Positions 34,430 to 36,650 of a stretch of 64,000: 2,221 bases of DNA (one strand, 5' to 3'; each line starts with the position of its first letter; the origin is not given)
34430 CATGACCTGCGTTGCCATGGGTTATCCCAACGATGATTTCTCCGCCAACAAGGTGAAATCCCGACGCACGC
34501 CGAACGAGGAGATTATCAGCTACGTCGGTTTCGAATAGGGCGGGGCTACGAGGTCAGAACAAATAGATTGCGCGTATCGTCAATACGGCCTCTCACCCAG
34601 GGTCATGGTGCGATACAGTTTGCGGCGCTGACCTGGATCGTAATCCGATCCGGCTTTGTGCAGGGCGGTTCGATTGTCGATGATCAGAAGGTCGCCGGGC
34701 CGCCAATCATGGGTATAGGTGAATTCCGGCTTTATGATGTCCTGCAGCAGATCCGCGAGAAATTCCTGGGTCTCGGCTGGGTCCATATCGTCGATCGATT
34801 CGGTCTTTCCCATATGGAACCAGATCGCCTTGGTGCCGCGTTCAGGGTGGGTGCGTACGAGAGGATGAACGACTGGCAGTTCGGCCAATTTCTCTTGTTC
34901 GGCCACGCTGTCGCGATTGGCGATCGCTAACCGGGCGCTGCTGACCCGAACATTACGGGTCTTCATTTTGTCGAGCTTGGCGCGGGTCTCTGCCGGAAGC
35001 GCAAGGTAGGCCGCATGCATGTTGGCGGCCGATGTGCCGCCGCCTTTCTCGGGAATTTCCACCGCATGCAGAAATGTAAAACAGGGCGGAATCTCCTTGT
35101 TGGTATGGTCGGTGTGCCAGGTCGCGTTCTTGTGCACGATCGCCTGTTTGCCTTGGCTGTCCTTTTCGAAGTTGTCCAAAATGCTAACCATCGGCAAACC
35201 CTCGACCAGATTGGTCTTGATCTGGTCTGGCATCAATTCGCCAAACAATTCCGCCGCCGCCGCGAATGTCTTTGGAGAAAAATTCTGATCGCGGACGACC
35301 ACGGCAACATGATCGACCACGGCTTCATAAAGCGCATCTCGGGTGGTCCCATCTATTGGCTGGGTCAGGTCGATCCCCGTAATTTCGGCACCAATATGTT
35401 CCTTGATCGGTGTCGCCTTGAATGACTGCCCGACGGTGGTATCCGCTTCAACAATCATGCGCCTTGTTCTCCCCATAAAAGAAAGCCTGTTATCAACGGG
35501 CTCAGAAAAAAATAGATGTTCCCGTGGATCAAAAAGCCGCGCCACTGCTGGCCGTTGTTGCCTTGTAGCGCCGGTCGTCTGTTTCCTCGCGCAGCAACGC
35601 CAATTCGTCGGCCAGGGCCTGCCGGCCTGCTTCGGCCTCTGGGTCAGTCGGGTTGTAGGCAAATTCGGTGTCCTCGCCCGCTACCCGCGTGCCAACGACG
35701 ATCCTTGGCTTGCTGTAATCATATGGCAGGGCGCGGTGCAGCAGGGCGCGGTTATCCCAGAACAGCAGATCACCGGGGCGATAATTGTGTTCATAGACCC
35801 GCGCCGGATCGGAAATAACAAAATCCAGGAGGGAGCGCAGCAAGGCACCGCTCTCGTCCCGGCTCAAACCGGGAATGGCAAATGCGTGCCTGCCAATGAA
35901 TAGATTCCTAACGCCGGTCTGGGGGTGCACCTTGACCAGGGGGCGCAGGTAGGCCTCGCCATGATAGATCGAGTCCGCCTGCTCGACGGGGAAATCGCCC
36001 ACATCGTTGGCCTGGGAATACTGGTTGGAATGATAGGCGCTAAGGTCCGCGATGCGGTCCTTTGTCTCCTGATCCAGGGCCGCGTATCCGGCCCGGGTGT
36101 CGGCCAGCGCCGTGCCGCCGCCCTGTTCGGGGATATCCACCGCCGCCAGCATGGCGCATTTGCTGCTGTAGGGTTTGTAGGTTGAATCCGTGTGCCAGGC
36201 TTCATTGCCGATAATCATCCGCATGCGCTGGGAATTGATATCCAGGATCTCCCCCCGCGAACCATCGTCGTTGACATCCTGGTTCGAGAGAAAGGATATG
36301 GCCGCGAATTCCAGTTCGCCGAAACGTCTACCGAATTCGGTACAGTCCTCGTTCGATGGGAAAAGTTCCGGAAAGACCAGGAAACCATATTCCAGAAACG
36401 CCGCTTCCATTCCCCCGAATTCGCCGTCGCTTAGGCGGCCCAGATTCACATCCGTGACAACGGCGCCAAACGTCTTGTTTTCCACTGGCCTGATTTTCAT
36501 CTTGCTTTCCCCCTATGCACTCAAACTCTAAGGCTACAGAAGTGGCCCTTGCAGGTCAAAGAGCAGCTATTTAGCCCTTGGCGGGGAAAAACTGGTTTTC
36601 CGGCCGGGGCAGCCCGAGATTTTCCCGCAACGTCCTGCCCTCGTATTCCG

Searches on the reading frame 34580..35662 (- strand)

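Call 33: search_protein_families(library=pfam, proteins=[window:34580-35662:-], max_evalue=0.00001)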
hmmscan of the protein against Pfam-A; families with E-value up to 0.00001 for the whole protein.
window:34580-35662:- (360 aa): 1 family
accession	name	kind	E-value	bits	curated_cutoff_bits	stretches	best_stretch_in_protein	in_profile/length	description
PF02668.22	TauD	-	6.4e-55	187.4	27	1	83-353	2-267/267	Taurine catabolism dioxygenase TauD, TfdA family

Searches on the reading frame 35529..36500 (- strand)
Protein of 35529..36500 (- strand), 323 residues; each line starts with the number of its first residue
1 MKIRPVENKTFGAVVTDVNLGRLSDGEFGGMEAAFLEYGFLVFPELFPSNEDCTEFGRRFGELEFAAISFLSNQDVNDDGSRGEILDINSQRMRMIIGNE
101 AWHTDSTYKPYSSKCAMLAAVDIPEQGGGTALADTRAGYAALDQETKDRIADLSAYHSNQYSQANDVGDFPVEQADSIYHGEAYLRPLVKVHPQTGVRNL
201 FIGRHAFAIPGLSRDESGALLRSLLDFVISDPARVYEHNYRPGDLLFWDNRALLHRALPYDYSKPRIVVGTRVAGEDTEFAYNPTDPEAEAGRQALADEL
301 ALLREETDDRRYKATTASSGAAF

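Call 33: search_protein_families(library=pfam, proteins=[window:35529-36500:-], max_evalue=0.00001)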
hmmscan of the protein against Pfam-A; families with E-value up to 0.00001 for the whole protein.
window:35529-36500:- (323 aa): 1 family
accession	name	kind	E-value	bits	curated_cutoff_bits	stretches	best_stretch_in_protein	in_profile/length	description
PF02668.22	TauD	-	1e-46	160.4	27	1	3-270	2-265/267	Taurine catabolism dioxygenase TauD, TfdA family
